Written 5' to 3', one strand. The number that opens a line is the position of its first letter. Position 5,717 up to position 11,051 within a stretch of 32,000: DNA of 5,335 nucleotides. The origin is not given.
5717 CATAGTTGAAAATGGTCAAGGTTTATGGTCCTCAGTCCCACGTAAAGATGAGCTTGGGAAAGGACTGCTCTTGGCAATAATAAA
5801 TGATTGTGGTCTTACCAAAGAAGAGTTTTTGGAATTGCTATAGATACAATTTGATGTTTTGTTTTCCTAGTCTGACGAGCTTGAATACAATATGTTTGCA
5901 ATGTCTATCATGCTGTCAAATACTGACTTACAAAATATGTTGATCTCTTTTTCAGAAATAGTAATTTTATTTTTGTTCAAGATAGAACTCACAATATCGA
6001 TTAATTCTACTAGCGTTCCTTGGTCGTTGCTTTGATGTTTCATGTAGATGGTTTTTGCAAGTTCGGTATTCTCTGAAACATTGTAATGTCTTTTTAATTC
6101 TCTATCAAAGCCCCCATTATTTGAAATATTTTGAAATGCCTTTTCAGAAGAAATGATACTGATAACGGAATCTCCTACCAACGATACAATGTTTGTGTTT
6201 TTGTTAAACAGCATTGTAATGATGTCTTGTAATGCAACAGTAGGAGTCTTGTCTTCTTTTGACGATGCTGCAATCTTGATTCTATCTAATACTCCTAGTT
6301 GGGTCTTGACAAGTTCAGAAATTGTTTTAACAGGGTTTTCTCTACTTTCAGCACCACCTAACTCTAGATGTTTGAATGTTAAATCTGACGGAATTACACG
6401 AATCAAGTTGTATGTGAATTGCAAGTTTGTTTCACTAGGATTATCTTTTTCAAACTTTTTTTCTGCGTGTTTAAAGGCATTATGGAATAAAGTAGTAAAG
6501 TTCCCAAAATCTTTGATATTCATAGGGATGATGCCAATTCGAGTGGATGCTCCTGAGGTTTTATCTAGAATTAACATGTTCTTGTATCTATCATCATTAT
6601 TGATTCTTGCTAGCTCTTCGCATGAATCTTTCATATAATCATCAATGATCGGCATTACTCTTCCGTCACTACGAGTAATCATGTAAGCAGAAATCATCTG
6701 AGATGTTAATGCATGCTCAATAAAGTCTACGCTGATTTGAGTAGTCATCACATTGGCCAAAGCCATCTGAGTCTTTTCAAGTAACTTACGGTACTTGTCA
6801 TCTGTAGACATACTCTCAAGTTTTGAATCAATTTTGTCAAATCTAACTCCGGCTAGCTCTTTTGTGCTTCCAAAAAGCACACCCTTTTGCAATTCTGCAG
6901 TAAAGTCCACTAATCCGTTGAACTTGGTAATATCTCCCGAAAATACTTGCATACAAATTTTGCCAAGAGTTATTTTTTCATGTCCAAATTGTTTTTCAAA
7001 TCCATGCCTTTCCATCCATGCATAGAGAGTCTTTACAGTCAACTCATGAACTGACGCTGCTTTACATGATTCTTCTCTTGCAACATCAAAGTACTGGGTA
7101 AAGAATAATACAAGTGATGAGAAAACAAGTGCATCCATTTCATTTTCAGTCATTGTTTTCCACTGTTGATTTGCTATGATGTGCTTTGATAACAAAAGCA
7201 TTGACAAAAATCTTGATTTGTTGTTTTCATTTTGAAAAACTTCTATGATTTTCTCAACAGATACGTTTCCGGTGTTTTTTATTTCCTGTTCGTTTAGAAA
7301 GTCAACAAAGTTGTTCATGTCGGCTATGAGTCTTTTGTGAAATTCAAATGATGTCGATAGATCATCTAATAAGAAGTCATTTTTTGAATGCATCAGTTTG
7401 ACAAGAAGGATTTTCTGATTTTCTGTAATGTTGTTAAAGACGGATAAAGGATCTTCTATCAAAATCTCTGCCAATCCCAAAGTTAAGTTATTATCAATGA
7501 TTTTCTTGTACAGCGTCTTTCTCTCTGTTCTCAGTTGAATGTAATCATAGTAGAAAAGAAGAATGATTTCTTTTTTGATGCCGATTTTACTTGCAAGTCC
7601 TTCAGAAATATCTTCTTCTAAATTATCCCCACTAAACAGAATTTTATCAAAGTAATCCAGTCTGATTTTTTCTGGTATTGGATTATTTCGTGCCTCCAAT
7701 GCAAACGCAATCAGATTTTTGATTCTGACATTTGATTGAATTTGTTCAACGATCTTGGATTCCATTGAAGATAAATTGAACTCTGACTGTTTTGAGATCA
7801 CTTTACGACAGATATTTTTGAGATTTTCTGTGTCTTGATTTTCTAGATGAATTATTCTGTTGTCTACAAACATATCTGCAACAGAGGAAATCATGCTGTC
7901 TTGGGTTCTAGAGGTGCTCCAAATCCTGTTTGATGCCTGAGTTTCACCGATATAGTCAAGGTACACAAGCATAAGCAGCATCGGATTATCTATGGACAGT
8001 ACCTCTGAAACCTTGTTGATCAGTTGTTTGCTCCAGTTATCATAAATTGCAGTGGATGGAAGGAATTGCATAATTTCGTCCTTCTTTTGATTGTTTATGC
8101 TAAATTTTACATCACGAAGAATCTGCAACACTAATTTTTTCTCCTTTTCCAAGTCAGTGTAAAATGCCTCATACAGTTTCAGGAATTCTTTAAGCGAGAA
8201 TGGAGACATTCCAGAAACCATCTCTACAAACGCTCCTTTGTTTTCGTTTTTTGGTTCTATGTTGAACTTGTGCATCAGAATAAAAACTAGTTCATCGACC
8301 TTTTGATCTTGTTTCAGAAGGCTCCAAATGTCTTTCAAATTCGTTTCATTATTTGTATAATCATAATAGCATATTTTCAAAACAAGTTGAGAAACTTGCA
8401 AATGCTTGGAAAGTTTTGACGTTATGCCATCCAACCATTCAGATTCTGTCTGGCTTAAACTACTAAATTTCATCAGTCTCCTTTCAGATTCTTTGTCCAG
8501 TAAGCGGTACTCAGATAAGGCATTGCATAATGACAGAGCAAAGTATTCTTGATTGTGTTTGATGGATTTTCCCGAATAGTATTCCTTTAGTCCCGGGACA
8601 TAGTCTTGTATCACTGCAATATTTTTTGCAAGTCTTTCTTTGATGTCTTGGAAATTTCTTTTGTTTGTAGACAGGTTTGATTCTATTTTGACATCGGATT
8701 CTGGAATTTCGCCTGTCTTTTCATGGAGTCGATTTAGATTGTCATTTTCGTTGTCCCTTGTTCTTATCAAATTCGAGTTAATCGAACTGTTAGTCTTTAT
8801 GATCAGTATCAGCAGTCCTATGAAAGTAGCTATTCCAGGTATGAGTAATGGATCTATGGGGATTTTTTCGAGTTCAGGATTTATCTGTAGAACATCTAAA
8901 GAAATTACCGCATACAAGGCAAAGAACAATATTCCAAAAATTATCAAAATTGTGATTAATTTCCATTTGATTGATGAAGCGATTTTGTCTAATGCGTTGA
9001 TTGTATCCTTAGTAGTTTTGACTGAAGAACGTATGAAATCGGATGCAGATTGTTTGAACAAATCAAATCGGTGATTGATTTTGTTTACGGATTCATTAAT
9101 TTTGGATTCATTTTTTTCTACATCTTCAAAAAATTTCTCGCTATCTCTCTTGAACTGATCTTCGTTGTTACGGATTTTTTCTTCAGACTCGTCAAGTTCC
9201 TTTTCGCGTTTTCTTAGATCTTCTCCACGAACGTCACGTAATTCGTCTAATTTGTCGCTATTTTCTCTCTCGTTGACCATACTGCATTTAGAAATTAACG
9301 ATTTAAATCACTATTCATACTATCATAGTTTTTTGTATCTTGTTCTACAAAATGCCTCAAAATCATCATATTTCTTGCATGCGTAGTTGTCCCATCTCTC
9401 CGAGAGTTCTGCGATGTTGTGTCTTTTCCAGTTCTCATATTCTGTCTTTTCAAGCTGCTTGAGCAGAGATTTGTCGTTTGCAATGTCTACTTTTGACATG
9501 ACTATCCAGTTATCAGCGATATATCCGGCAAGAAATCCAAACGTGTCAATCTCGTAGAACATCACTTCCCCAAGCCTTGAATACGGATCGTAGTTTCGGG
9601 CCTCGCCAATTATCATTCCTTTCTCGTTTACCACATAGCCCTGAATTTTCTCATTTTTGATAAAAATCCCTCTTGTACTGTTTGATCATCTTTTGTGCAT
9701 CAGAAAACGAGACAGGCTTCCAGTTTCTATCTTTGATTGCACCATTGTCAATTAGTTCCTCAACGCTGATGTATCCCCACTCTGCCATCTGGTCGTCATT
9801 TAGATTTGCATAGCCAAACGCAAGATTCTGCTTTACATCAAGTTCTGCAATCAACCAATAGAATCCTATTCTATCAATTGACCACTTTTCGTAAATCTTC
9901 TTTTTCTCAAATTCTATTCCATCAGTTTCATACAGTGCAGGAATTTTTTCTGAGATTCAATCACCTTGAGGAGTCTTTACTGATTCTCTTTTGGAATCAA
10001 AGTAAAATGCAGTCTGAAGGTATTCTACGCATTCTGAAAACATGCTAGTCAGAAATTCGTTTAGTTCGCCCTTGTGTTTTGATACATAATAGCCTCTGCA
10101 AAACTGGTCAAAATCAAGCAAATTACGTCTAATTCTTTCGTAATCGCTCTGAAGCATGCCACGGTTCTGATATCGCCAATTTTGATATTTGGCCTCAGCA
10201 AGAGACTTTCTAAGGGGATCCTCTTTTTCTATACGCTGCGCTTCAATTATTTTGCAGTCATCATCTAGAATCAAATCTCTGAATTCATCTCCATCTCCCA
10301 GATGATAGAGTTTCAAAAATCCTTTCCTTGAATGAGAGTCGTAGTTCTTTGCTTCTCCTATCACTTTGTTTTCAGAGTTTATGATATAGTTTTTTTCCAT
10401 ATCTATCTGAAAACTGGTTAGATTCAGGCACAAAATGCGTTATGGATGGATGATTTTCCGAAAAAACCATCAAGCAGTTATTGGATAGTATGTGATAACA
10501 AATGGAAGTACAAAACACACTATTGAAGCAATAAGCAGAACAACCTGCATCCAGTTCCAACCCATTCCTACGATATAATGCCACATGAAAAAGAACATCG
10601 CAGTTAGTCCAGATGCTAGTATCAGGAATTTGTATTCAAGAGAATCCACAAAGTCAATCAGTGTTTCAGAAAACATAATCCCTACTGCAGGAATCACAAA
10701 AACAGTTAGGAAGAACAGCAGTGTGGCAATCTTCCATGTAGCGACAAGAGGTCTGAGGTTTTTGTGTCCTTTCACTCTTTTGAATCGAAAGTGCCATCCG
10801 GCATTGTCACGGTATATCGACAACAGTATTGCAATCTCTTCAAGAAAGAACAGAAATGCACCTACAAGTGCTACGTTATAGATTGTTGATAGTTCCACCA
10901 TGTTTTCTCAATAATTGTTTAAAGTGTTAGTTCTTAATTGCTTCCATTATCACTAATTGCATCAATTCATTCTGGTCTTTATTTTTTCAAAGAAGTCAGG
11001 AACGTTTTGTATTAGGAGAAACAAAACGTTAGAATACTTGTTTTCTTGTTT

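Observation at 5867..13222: Seven-kb co-directional gene train of unknown function: Zn-ribbon trio, ATPase, TM protein, paralog pair, 1137-aa giant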

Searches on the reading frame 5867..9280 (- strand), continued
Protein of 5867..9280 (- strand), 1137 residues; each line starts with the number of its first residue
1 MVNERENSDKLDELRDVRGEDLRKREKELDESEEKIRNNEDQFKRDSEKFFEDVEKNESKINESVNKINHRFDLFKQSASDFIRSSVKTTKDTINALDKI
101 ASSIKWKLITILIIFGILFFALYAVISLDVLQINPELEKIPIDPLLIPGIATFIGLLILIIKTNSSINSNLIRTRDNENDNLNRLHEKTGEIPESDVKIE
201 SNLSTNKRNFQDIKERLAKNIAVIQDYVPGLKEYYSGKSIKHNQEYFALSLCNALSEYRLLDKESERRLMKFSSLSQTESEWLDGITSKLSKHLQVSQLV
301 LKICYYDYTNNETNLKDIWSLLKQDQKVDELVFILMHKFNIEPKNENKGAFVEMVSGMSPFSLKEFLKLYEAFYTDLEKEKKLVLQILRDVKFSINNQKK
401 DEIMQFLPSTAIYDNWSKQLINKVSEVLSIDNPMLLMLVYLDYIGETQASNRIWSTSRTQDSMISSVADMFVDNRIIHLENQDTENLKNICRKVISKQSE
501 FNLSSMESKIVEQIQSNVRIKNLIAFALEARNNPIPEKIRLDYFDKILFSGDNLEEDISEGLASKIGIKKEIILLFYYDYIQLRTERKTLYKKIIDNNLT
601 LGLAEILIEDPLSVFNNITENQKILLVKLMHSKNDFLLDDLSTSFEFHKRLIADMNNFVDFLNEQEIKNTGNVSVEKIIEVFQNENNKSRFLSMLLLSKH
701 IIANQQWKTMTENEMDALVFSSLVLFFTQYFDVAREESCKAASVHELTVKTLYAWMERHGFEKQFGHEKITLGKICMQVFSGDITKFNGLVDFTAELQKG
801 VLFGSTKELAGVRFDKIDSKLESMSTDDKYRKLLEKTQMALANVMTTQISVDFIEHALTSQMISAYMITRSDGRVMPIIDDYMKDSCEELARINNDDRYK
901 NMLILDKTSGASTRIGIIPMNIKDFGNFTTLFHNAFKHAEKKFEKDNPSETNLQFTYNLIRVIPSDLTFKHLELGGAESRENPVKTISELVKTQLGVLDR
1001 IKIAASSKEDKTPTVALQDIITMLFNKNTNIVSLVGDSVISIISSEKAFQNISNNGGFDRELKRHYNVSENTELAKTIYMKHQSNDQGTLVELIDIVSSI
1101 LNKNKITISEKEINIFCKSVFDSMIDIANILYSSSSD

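Call 104: search_protein_families(library=padloc, proteins=[L028:4265-6319:+, L027:4093-4677:+, L031:3848-5026:+, L030:5659-9810:+, L036:4143-5258:+, L037:13996-14883:-, L037:20014-21444:-, L038:9258-10868:+], max_evalue=0.001)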
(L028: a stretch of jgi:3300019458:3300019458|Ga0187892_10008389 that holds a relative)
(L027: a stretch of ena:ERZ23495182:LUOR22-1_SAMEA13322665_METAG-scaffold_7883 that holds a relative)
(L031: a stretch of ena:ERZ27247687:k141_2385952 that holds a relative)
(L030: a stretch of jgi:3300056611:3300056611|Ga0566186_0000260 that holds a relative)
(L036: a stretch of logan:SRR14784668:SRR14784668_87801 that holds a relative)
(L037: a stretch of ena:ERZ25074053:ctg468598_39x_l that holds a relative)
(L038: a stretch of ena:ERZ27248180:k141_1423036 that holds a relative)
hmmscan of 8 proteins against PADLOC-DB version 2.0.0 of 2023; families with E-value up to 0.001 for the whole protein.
L028:4265-6319:+ (684 aa): 38 families (the best 25 are shown)
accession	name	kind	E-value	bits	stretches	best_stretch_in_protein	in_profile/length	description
PDLC02979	AriA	-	2.5e-16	58.5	1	4-419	1-372/373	-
PDLC02335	AbiLi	-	3.4e-13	47.4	1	4-443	49-262/326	AbiLi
PDLC00067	GajA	-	9.5e-11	38.9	2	370-666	300-592/604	AAA ATPase domain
PDLC04135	mad3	-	1.1e-10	39.6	2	5-48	1-43/374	mads_3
PDLC00091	GajA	-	1.3e-10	38.7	1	370-657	292-589/627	AAA ATPase domain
PDLC04178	HEC-01A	-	5.6e-10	36.8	1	4-47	7-48/399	-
PDLC04168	GajA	-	6.1e-10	36.4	1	396-541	298-435/570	-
PDLC02980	AriA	-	2.5e-09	35.5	1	29-421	1-304/304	-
PDLC04179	HEC-01A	-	2.8e-09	34.6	1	369-444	354-429/459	-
PDLC03878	NsnB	-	1.1e-08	33.3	0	308-428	174-289/345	-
PDLC00090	GajA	-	4.4e-08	30.3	1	4-49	1-46/659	AAA ATPase domain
PDLC04176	HEC-01A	-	6.1e-08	30.4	0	4-216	1-217/371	-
PDLC04608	PDC-M38A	-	3.7e-07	28.2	0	376-421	272-317/367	-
PDLC00082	GajA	-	4.3e-07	26.7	1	4-48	1-44/694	AAA ATPase domain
PDLC04177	HEC-01A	-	4.7e-07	27.1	1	305-454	233-376/393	-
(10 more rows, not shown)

L027:4093-4677:+ (194 aa): 0 families

L031:3848-5026:+ (392 aa): 0 families

L030:5659-9810:+ (1383 aa): 6 families
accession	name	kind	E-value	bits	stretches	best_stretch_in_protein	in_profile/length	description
PDLC02164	Avs2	-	1.4e-190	634.2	2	2-1019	4-1013/1504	-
PDLC02162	Avs2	-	4.2e-138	460.4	1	2-1351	3-1347/1379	-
PDLC02161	Avs2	-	2.7e-104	348.2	2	2-951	1-941/1499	-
PDLC02165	Avs2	-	6.7e-91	303.8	2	143-960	24-829/1375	-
PDLC02163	Avs2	-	2.1e-88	295.4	3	135-957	213-1024/1576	-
PDLC02166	Avs2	-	2.5e-62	208.8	1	2-1006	5-983/1498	-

L036:4143-5258:+ (371 aa): 1 family
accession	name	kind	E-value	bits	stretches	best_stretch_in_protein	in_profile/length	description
PDLC05036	PDC-S54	-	2.2e-72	242.8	1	2-366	32-407/410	-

L037:13996-14883:- (295 aa): 2 families
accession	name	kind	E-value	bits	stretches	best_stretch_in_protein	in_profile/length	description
PDLC04869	PDC-S05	-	2.6e-17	61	1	87-281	125-298/306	-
PDLC04879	PDC-S05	-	1.4e-12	45.6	1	148-274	158-277/285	-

L037:20014-21444:- (476 aa): 6 families
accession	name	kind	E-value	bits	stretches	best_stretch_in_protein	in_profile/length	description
PDLC05048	PDC-S58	-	1.4e-63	213.4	1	15-465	3-445/461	-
PDLC05046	PDC-S58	-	3.7e-57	192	1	13-470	2-442/452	-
PDLC01679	Cas13-ApeA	-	8.1e-30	102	1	269-457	4-186/187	Cas13-ApeA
PDLC01680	Cas13-ApeA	-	5.6e-23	79.8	1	274-450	3-174/175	Cas13-ApeA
PDLC05045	PDC-S58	-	3.6e-14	50.6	1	275-454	290-476/480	-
PDLC05047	PDC-S58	-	1.8e-11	41.7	1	18-459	5-449/465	-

L038:9258-10868:+ (536 aa): 2 families
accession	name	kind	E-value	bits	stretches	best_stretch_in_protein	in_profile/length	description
PDLC00085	GajA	-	0.00065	16.6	1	332-490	379-530/580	AAA ATPase domain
PDLC00067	GajA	-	0.00084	15.9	0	315-418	380-479/604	AAA ATPase domain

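Call 107: find_related_loci(query=P0128, collection=viral_contigs, flank=10000)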
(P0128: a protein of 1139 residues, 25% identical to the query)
Query P0128 (1139 aa) in viral_contigs; peptide patterns used: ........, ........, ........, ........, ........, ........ (x = any residue, [..] = any of these).
35 stretches matched a pattern, but none encodes a relative of the query by tblastn (E <= 1e-3).

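Call 108: find_related_loci(query=P0123, collection=viral_contigs, flank=10000)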
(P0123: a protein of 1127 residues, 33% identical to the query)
Query P0123 (1127 aa) in viral_contigs; peptide patterns used: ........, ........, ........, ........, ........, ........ (x = any residue, [..] = any of these).
8 stretches matched a pattern, but none encodes a relative of the query by tblastn (E <= 1e-3).

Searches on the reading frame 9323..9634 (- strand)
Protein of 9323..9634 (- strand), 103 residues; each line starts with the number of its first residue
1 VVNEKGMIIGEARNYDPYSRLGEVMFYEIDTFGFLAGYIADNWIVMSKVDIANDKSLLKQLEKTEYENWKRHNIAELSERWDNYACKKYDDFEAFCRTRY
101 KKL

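Call 5: search_protein_families(library=pfam, proteins=[window:9323-9634:-], max_evalue=0.1)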
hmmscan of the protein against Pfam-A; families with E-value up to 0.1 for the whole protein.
window:9323-9634:- (103 aa): 0 families

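Call 7: search_protein_families(library=phrogs, proteins=[window:9323-9634:-], max_evalue=0.05)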
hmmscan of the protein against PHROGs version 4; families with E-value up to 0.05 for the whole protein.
window:9323-9634:- (103 aa): 1 family
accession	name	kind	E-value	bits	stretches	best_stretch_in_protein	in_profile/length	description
phrog_19307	-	head and packaging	0.017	16.4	1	25-89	54-120/164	virion structural protein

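Call 8: search_protein_families(library=padloc, proteins=[window:9323-9634:-], max_evalue=0.05)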
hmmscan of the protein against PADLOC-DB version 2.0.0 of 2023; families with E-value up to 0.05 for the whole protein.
window:9323-9634:- (103 aa): 0 families

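Call 9: search_protein_families(library=ncbifam, proteins=[window:9323-9634:-], max_evalue=0.05)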
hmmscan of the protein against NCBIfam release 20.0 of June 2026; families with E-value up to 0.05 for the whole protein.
window:9323-9634:- (103 aa): 0 families
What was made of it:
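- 9323..9634 (-): g103: conserved protein of about 100 aa and unknown fold. A backbone gene of the Nitrosopumilales-type elements. No family hit (calls 5, 7-9).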

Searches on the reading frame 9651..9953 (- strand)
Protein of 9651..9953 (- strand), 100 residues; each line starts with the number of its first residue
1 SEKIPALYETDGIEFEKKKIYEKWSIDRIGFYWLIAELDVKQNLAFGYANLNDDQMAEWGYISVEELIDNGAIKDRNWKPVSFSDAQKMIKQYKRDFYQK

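Call 59: search_protein_families(library=pfam, proteins=[window:9651-9953:-], max_evalue=0.1)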
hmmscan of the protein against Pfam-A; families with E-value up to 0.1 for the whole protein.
window:9651-9953:- (100 aa): 0 families

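Call 77: search_protein_families(library=pfam, alignment_id=A4, max_evalue=0.1)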
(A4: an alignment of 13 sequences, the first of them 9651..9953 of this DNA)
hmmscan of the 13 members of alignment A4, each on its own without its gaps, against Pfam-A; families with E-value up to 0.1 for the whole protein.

A. member 1, window:9651-9953:- (100 aa): 0 families

B. families by the number of members that match (of 13 scanned): 1 family
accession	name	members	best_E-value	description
PF11171.13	DUF2958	8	0.00091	Protein of unknown function (DUF2958)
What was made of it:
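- On Pfam DUF2958 (g67 family): Across the family, 8/13 members hit this family and no other, best E = 9e-4 (call 77).
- Closest known: Pfam DUF2958. Same: Eight of 13 members hit only this family (call 77).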

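Call 78: search_solved_structures(query=A4, max_evalue=1, show_alignments=2)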
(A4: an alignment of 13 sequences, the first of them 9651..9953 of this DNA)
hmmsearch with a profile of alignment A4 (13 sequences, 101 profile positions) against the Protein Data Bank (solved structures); distinct sequences matched with E-value up to 1: 0.
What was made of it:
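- Tried and rejected: Profile search of the g67 family against PDB was empty (call 78).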

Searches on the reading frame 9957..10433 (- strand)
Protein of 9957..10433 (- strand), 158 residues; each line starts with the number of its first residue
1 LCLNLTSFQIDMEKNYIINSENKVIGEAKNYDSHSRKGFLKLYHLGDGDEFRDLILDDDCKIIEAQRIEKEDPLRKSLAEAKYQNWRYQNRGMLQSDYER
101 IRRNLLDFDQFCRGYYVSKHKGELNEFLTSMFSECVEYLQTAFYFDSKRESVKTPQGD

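Call 5: search_protein_families(library=pfam, proteins=[window:9957-10433:-], max_evalue=0.1)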
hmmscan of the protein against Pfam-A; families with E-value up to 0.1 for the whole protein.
window:9957-10433:- (158 aa): 0 families

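Call 7: search_protein_families(library=phrogs, proteins=[window:9957-10433:-], max_evalue=0.05)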
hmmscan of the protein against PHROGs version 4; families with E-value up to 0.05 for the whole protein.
window:9957-10433:- (158 aa): 0 families

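Call 8: search_protein_families(library=padloc, proteins=[window:9957-10433:-], max_evalue=0.05)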
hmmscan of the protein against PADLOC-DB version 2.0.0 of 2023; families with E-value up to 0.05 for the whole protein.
window:9957-10433:- (158 aa): 1 family
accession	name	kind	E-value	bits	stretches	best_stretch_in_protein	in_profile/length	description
PDLC02590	DrmC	-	0.011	14.2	1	61-102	16-57/88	DrmC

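Call 9: search_protein_families(library=ncbifam, proteins=[window:9957-10433:-], max_evalue=0.05)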
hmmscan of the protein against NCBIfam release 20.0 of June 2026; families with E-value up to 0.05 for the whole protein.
window:9957-10433:- (158 aa): 1 family
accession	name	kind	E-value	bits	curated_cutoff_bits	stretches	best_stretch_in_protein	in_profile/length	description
NF005010.0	PRK06406.1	subfamily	0.023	13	1125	1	10-141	82-211/771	vitamin B12-dependent ribonucleotide reductase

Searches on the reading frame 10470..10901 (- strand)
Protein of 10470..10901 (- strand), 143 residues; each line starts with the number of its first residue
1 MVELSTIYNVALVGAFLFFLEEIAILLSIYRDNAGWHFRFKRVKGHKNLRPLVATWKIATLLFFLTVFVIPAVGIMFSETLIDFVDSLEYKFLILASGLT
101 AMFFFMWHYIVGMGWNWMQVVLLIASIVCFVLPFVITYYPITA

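Call 5: search_protein_families(library=pfam, proteins=[window:10470-10901:-], max_evalue=0.1)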
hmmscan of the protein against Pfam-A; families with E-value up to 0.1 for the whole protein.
window:10470-10901:- (143 aa): 0 families

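Call 7: search_protein_families(library=phrogs, proteins=[window:10470-10901:-], max_evalue=0.05)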
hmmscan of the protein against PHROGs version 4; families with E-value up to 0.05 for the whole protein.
window:10470-10901:- (143 aa): 0 families

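Call 8: search_protein_families(library=padloc, proteins=[window:10470-10901:-], max_evalue=0.05)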
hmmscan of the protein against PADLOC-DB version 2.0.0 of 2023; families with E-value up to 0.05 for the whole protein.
window:10470-10901:- (143 aa): 0 families

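Call 9: search_protein_families(library=ncbifam, proteins=[window:10470-10901:-], max_evalue=0.05)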
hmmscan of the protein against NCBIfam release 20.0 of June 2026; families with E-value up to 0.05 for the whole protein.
window:10470-10901:- (143 aa): 0 families
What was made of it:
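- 10470..10901 (-): g143: 4-TM ORFan. Part of a window-specific insertion between the ATPase and the DUF2958-like gene. No family hit in Pfam, PHROGs, PADLOC or NCBIfam (calls 5, 7-9).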
